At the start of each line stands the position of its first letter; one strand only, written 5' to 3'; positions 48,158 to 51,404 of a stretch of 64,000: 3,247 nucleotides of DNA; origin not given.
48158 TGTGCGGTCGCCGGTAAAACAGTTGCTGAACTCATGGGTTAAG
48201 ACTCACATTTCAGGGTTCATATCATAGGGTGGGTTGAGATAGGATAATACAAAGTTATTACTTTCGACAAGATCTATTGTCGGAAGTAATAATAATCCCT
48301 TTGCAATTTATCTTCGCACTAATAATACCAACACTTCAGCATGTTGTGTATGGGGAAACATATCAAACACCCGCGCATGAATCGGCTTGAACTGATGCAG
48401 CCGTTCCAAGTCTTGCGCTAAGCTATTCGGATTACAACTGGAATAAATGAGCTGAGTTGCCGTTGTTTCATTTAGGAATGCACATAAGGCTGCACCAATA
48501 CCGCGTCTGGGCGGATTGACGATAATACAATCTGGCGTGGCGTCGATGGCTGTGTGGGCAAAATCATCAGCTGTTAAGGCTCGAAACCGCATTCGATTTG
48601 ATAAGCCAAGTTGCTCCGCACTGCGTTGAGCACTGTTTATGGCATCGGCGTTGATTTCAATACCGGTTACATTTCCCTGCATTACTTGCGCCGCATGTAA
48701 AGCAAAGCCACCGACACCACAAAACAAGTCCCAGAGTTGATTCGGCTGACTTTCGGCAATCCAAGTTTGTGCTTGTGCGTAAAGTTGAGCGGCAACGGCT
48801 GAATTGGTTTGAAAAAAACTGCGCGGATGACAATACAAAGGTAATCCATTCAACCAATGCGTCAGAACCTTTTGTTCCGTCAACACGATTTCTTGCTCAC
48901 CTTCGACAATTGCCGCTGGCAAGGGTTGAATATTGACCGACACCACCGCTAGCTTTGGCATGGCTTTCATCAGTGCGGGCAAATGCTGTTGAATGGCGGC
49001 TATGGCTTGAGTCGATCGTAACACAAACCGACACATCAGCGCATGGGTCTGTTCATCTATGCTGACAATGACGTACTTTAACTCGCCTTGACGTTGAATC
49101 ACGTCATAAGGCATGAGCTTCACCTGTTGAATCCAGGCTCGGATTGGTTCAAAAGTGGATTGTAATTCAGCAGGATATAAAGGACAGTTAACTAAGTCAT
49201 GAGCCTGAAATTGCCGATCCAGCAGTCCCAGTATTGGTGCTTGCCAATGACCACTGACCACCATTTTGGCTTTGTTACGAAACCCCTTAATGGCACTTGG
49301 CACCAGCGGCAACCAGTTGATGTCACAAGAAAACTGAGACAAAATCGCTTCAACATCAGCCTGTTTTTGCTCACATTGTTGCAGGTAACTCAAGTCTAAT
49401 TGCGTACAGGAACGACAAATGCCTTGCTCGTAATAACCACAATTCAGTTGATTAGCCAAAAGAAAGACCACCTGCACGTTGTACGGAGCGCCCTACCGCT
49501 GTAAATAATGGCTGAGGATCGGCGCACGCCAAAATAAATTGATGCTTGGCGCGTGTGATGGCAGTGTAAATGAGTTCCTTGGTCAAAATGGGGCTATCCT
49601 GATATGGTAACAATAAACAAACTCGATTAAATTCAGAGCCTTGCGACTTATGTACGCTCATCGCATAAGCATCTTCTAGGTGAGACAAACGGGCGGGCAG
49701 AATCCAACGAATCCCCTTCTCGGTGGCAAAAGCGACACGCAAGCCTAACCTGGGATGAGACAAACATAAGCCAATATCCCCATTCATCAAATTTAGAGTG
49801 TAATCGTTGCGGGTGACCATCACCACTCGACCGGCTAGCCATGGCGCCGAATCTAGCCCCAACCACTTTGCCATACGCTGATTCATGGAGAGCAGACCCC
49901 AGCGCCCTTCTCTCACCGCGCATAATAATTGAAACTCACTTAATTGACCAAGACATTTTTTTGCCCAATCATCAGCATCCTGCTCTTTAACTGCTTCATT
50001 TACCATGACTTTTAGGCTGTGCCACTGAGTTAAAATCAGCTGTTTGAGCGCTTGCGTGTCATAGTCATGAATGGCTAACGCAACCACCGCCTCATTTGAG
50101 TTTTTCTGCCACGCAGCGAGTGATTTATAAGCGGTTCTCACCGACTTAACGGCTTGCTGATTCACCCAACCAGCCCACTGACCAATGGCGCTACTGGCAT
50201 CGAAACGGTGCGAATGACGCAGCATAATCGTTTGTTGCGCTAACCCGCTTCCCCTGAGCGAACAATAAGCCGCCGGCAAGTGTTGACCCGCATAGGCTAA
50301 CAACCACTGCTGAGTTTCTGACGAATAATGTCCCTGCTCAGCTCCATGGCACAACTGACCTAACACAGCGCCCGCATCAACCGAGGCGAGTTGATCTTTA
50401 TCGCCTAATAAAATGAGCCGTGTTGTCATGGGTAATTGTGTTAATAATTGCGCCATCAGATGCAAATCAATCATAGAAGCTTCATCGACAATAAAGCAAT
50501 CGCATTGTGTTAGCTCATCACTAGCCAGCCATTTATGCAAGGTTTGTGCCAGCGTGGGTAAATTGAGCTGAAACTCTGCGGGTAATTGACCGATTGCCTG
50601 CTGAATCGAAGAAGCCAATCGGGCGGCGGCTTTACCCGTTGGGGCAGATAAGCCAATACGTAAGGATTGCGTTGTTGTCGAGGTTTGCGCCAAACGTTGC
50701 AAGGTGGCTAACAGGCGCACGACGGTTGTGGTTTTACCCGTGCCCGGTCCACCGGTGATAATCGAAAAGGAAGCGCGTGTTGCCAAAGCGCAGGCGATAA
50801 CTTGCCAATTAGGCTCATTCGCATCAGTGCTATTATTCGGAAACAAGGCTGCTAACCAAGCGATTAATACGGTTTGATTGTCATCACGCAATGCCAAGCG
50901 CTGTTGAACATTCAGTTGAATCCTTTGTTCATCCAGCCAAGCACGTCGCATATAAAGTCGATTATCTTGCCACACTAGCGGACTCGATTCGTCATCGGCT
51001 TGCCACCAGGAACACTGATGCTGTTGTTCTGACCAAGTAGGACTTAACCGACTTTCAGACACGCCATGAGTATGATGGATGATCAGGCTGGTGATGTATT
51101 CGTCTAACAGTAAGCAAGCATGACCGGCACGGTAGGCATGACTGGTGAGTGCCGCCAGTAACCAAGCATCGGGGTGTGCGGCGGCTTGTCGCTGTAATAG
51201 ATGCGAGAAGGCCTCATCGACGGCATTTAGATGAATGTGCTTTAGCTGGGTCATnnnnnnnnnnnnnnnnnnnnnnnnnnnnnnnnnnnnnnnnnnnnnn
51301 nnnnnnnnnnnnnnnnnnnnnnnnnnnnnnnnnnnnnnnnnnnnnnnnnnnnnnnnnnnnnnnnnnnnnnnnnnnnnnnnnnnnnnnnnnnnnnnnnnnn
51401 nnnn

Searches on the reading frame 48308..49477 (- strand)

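Call 3: search_protein_families(library=pfam, proteins=[window:48308-49477:-], max_evalue=0.01)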
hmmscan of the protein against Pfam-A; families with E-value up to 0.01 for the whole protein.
window:48308-49477:- (389 aa): 10 families
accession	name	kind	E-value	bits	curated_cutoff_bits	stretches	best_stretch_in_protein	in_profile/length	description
PF05958.17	tRNA_U5-meth_tr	-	5e-19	69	23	1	219-388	177-356/357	tRNA (Uracil-5-)-methyltransferase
PF13847.12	Methyltransf_31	-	4.1e-10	40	27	1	247-344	6-93/145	Methyltransferase domain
PF05175.20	MTS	-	6.3e-08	32.9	23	1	244-325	31-109/170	Methyltransferase small domain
PF09445.16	Methyltransf_15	-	8.9e-07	29.1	22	1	248-327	4-84/165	RNA cap guanine-N2 methyltransferase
PF13649.12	Methyltransf_25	-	1.2e-06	29.5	27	1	250-319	3-69/97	Methyltransferase domain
PF13679.12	Methyltransf_32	-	4.1e-06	27.2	27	1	236-318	17-105/143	Methyltransferase domain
PF08242.18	Methyltransf_12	-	0.00071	20.7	30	0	251-319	3-70/98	Methyltransferase domain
PF01170.24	UPF0020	-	0.0013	19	22.3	0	246-323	30-130/197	RMKL-like, methyltransferase domain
PF08241.18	Methyltransf_11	-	0.0022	19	21.2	1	251-312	3-62/95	Methyltransferase domain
PF03602.21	Cons_hypoth95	-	0.0031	17.7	24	1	241-323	38-122/182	Conserved hypothetical protein 95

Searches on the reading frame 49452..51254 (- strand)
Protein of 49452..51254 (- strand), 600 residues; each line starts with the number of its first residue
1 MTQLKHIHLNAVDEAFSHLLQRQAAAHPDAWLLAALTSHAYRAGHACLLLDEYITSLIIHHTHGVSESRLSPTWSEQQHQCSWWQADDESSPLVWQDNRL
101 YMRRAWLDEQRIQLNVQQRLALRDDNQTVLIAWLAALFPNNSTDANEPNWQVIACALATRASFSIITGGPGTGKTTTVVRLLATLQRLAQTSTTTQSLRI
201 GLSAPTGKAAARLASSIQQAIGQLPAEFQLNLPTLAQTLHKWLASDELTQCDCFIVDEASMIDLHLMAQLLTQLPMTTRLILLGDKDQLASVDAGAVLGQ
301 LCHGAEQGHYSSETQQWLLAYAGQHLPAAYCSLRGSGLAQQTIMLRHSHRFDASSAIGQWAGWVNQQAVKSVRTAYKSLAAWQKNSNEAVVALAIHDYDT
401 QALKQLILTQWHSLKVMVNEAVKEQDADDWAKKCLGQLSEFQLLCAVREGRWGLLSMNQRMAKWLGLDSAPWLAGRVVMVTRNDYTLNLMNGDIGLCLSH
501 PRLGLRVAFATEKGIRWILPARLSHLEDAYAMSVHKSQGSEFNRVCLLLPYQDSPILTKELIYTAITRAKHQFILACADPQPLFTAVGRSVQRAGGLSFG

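Call 3: search_protein_families(library=pfam, proteins=[window:49452-51254:-], max_evalue=0.01)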
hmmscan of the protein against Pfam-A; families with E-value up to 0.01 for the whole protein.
window:49452-51254:- (600 aa): 14 families
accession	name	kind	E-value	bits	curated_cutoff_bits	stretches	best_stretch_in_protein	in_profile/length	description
PF13245.12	AAA_19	-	1.5e-27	96.8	25.1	1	153-292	3-132/134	AAA domain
PF13604.12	AAA_30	-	2e-25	90.1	27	1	151-305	8-144/191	AAA domain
PF13538.12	UvrD_C_2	-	3.8e-13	49.5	27.4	1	528-575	1-51/52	UvrD-like helicase C-terminal domain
PF21185.3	RecD_N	-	1.1e-12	48.6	22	1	8-101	4-103/103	RecBCD enzyme subunit RecD, N-terminal domain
PF01443.25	Viral_helicase1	-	7.9e-11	42.6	21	2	525-575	175-226/228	Viral superfamily 1 RNA helicase core domain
PF13086.12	AAA_11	-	3.9e-10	40.4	27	1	146-219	3-74/257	AAA domain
PF13401.12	AAA_22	-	4.6e-09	37.1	27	1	160-284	4-122/130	AAA domain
PF05127.21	NAT10_TcmA_helicase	-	3.9e-08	33.8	22.7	1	165-274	1-113/176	RNA cytidine acetyltransferase NAT10/TcmA, helicase domain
PF18335.7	SH3_13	-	2.5e-06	27.6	41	1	471-499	25-53/65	ATP-dependent RecD-like DNA helicase SH3 domain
PF09848.15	SLFN-g3_helicase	-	1.4e-05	25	24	1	164-261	4-90/354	Schlafen group 3, DNA/RNA helicase domain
PF00580.27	UvrD-helicase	-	0.002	18.3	23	1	161-225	13-73/271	UvrD/REP helicase N-terminal domain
PF13521.12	AAA_28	-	0.0061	17.2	27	0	165-183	3-21/164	AAA domain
PF13191.12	AAA_16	-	0.0086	17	32.6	1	162-308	25-162/167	AAA ATPase domain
PF02689.20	Herpes_Helicase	-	0.0092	14.4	27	0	130-199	37-99/808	Helicase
